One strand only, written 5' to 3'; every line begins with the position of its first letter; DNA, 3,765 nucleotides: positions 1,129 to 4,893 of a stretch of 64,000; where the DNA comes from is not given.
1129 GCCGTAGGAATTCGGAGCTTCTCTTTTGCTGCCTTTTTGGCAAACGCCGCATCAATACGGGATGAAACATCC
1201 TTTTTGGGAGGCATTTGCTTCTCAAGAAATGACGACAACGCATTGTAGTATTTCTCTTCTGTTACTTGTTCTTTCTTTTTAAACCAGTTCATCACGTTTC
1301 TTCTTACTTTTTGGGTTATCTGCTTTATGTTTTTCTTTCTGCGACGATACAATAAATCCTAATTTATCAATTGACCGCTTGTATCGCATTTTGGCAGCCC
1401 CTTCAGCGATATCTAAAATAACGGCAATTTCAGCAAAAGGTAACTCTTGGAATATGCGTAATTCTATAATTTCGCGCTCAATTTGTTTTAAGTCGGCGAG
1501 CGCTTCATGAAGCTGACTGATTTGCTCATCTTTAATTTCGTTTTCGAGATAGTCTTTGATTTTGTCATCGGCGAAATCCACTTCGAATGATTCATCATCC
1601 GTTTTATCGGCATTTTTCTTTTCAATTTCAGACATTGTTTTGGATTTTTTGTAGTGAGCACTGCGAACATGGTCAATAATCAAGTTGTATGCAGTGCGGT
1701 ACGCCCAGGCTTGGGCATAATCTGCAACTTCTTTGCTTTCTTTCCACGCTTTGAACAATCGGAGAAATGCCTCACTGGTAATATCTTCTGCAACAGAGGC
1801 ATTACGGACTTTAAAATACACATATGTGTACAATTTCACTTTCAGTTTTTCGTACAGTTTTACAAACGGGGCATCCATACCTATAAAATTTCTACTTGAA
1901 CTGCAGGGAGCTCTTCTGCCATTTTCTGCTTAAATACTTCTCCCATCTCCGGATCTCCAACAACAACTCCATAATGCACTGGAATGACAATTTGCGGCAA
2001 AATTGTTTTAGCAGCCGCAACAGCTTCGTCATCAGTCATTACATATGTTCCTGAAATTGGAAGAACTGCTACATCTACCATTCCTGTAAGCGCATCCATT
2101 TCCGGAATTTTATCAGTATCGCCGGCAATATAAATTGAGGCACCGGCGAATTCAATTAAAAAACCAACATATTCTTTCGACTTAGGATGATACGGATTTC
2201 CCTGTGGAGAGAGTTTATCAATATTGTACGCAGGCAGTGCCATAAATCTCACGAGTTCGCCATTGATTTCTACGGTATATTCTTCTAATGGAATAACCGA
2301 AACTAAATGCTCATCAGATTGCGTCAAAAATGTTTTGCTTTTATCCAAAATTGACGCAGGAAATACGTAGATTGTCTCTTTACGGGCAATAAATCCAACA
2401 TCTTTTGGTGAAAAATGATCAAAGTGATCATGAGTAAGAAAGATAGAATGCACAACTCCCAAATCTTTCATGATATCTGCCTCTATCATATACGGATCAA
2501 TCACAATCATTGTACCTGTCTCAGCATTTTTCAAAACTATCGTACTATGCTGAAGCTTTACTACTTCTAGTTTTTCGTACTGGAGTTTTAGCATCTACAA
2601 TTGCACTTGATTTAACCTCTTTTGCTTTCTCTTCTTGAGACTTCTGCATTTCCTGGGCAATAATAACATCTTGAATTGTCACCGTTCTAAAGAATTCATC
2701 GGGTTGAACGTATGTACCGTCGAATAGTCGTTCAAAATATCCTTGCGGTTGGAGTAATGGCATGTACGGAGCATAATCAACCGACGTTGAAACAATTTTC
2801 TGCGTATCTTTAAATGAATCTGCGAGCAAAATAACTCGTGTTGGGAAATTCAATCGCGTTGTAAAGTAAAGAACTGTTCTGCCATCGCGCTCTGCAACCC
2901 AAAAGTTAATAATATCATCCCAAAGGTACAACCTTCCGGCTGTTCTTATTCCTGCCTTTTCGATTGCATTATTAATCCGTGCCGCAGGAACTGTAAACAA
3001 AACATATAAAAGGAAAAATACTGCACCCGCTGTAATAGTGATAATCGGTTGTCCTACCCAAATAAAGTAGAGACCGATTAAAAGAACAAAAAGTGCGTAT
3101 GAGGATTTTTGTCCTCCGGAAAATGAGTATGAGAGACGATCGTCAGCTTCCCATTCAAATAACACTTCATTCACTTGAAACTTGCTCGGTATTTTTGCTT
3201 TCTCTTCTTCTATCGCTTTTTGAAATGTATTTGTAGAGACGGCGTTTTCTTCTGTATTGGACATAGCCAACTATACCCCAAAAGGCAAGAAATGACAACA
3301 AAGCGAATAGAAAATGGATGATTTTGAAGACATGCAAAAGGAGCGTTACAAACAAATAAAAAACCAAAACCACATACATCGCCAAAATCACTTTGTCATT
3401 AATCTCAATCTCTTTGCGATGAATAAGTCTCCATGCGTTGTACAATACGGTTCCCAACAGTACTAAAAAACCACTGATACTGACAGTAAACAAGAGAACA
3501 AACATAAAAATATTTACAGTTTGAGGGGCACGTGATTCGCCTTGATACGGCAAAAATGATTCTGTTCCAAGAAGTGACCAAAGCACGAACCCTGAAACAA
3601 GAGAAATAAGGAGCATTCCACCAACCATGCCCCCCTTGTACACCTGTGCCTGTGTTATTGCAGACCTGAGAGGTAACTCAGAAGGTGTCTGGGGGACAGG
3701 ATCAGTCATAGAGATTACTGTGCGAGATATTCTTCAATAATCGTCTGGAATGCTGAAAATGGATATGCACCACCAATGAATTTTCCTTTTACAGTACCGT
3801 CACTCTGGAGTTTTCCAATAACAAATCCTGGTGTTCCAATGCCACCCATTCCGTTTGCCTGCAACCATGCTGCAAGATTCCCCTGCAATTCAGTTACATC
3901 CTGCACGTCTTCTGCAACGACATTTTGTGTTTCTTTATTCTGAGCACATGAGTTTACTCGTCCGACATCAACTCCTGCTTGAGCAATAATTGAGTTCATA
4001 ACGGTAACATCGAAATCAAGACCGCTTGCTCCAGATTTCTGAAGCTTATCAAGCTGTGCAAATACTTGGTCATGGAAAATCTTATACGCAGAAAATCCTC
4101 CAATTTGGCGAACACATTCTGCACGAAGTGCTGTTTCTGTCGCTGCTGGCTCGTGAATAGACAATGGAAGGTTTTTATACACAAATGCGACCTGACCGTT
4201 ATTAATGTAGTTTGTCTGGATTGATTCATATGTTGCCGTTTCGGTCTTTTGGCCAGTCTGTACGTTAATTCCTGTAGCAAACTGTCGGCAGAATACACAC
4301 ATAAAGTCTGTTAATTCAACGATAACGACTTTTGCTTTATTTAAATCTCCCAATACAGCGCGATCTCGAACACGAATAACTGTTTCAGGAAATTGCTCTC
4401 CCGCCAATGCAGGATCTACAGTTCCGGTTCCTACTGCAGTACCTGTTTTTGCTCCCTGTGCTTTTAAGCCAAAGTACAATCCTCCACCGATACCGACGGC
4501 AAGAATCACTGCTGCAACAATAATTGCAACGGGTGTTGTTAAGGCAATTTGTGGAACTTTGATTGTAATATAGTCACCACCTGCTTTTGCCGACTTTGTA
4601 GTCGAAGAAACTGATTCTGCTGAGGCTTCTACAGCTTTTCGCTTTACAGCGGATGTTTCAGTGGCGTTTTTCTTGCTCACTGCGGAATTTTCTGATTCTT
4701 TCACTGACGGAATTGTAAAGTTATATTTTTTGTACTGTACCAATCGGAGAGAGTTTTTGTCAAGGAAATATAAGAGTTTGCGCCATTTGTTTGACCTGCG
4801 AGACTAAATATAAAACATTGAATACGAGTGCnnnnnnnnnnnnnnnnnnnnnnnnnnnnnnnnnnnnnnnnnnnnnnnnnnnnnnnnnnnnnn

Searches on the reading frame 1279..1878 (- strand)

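Call 75: search_protein_families(library=pfam, proteins=[window:1279-1878:-], max_evalue=0.001)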
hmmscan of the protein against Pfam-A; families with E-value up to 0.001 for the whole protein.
window:1279-1878:- (199 aa): 4 families
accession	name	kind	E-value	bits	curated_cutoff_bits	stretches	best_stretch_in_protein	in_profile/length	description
PF04542.20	Sigma70_r2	-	2.9e-12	46.6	24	1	8-74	1-68/71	Sigma-70 region 2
PF08281.18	Sigma70_r4_2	-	2.1e-10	40.6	25.7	1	122-173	3-54/54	Sigma-70, region 4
PF04545.22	Sigma70_r4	-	2.7e-10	40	24.1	1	126-173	1-48/50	Sigma-70, region 4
PF07638.17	Sigma70_ECF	-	0.00015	22.2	21.1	1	35-166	54-172/185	ECF sigma factor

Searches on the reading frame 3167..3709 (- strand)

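Call 12: search_protein_families(library=pfam, proteins=[window:3167-3709:-], max_evalue=0.01)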
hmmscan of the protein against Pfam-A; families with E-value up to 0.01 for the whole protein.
window:3167-3709:- (180 aa): 1 family
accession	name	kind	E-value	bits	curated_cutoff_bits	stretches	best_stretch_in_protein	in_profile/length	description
PF01284.28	MARVEL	-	0.00098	19.6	32.8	0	31-95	8-74/135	Membrane-associating domain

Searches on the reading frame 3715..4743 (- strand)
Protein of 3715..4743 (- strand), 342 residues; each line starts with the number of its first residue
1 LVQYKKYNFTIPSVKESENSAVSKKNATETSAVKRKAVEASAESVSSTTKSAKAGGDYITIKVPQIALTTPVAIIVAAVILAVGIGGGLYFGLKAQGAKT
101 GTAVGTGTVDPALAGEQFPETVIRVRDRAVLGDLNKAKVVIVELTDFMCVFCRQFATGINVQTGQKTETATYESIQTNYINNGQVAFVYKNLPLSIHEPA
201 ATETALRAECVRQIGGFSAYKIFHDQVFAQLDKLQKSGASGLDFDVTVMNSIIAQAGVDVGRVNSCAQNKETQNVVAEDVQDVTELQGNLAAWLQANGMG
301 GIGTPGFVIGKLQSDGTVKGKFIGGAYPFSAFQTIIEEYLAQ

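Call 11: find_related_loci(query=window:3715-4743:-, collection=genome_contigs, flank=4000)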
Query window:3715-4743:- (342 aa) in genome_contigs; peptide patterns used: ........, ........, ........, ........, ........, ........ (x = any residue, [..] = any of these).
43 stretches matched a pattern, but none encodes a relative of the query by tblastn (E <= 1e-3).

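Call 12: search_protein_families(library=pfam, proteins=[window:3715-4743:-], max_evalue=0.01)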
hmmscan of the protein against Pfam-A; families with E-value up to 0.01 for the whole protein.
window:3715-4743:- (342 aa): 1 family
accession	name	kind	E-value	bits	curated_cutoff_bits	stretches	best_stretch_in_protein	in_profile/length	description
PF13462.12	Thioredoxin_4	-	5.1e-09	37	23.2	1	131-286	8-135/165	Thioredoxin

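Call 14: find_homologous_proteins(query=window:3715-4743:-)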
Query window:3715-4743:- (342 aa): 6 proteins with E <= 0.001 among 5734 candidates.
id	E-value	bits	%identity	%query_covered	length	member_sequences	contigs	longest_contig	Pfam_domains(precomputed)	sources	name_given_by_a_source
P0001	5.1e-207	704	100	96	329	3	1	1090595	PF13462.13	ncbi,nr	ncbi:MAG: thioredoxin domain-containing protein [Candidatus Dojkabacteria bacterium]|nr:MAG: thiored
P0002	1.8e-130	452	66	96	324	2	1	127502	PF13462.13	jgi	jgi:protein-disulfide isomerase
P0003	4.0e-84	300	47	93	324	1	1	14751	PF13462.13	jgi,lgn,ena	-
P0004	4.3e-79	284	49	91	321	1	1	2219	PF13462.13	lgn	-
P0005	5.0e-76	274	47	84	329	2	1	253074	PF13462.13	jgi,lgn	-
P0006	9.3e-65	236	41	84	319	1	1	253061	PF13462.13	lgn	-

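Call 15: find_encoding_contigs(protein=P0002, flank=4000, max_places=4)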
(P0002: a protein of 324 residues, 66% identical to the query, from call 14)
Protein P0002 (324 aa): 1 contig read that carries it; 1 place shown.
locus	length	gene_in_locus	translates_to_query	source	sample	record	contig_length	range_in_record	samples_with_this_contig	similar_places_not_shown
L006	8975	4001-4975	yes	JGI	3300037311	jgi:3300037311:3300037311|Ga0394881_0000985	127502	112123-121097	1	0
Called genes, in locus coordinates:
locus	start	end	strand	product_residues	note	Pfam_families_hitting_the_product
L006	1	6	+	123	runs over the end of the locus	PF19856:DUF6331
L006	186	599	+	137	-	PF11969:DcpS_C, PF01230:HIT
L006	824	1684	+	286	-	-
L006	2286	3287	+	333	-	-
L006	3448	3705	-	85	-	PF00076:RRM_1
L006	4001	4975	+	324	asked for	PF13462:Thioredoxin_4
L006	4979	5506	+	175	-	-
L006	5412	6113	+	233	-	-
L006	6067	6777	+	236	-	PF13483:Lactamase_B_3, PF12706:Lactamase_B_2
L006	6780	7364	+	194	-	PF04542:Sigma70_r2, PF08281:Sigma70_r4_2, PF04545:Sigma70_r4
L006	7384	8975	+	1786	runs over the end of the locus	PF13205:Big_5 (faint), PF01835:MG2 (faint), PF07703:A2M_BRD (weak), PF00207:A2M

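Call 16: find_encoding_contigs(protein=P0003, flank=4000, max_places=4)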
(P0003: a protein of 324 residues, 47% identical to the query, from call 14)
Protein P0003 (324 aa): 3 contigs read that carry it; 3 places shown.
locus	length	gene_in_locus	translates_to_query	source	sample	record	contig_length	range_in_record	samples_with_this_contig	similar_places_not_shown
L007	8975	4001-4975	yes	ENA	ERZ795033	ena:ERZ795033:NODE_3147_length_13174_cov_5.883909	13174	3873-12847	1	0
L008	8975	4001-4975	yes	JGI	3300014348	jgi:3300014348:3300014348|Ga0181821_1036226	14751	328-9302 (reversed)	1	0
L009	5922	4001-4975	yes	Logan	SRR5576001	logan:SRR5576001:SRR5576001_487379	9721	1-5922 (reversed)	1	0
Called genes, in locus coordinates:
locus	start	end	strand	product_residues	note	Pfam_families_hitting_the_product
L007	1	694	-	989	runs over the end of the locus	-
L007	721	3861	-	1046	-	-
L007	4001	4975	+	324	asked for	PF13462:Thioredoxin_4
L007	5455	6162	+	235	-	-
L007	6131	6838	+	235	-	PF13483:Lactamase_B_3, PF12706:Lactamase_B_2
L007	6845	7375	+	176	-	PF04542:Sigma70_r2, PF08281:Sigma70_r4_2, PF04545:Sigma70_r4 (weak)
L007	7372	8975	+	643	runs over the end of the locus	?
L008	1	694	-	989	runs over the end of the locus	-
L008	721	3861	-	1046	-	-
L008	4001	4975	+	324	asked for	PF13462:Thioredoxin_4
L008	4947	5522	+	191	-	-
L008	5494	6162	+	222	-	-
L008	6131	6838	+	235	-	PF13483:Lactamase_B_3, PF12706:Lactamase_B_2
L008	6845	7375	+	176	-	PF04542:Sigma70_r2, PF08281:Sigma70_r4_2, PF04545:Sigma70_r4 (weak)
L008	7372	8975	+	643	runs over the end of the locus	?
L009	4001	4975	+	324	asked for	PF13462:Thioredoxin_4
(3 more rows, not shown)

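Call 17: find_encoding_contigs(protein=P0005, flank=4000, max_places=4)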
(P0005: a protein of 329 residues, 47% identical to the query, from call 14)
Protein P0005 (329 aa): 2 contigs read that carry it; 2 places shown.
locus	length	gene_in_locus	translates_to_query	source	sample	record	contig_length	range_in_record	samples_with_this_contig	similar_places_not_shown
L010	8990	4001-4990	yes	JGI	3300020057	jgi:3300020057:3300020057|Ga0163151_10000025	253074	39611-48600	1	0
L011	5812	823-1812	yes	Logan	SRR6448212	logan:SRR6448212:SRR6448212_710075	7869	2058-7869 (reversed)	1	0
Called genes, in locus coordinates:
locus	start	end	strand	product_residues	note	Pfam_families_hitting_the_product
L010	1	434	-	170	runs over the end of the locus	-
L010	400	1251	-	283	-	-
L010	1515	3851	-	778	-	-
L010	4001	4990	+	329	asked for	PF13462:Thioredoxin_4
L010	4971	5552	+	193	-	-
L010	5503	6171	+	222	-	-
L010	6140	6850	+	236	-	PF13483:Lactamase_B_3, PF12706:Lactamase_B_2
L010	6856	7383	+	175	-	PF04542:Sigma70_r2 (weak), PF08281:Sigma70_r4_2, PF04545:Sigma70_r4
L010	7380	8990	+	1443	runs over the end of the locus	PF13205:Big_5 (faint)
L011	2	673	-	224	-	?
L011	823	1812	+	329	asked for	PF13462:Thioredoxin_4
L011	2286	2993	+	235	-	-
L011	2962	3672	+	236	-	PF13483:Lactamase_B_3, PF12706:Lactamase_B_2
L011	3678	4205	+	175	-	PF04542:Sigma70_r2 (weak), PF08281:Sigma70_r4_2, PF04545:Sigma70_r4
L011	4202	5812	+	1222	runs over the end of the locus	?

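Call 18: find_encoding_contigs(protein=P0006, flank=4000, max_places=4)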
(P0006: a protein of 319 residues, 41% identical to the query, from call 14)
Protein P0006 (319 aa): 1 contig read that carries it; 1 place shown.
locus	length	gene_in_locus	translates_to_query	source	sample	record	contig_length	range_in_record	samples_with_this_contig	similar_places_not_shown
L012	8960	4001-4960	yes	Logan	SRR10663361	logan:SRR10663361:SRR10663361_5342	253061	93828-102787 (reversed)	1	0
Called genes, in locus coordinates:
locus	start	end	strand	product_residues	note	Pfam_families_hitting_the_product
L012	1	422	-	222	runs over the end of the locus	-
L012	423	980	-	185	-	-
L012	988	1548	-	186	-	-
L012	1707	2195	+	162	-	PF06983:3-dmu-9_3-mt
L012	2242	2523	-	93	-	PF01872:RibD_C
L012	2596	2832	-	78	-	-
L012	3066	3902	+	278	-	-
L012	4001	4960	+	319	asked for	PF13462:Thioredoxin_4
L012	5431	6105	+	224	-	-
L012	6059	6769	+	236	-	PF13483:Lactamase_B_3, PF12706:Lactamase_B_2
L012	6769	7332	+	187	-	PF04542:Sigma70_r2 (weak), PF08281:Sigma70_r4_2, PF04545:Sigma70_r4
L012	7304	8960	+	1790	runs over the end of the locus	PF13205:Big_5 (faint), PF17973:bMG10 (faint), PF01835:MG2 (faint), PF07703:A2M_BRD, PF00207:A2M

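Call 77: find_encoding_contigs(protein=P0002, flank=10000, max_places=2)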
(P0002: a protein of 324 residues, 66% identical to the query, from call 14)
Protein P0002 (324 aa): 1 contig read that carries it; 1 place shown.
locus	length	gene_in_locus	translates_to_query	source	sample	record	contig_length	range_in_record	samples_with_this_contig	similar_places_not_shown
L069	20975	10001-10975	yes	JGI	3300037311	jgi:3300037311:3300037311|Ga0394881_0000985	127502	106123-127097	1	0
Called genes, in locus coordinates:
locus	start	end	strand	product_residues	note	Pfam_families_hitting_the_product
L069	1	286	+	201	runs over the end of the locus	PF09997:DUF2238 (faint)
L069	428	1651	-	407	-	PF00890:FAD_binding_2 (weak), PF01266:DAO, PF01593:Amino_oxidase, PF03486:HI0933_like (faint), PF07992:Pyr_redox_2 (weak), PF13450:NAD_binding_8, PF13738:Pyr_redox_3 (faint), PF01593:Amino_oxidase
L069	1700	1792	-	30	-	-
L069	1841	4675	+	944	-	PF13517:FG-GAP_3 (faint), PF01839:FG-GAP (faint)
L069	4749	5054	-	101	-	-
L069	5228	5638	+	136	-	PF01638:HxlR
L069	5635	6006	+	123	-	PF19856:DUF6331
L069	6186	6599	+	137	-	PF11969:DcpS_C, PF01230:HIT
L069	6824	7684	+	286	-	-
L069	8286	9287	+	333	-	-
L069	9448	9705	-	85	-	PF00076:RRM_1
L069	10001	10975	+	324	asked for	PF13462:Thioredoxin_4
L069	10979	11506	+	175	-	-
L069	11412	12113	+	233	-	-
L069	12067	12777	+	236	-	PF13483:Lactamase_B_3, PF12706:Lactamase_B_2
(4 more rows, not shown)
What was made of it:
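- Tried and rejected: I fetched five relatives of the DsbA-like neighbour (41-66% identity; calls 14-18, 77).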
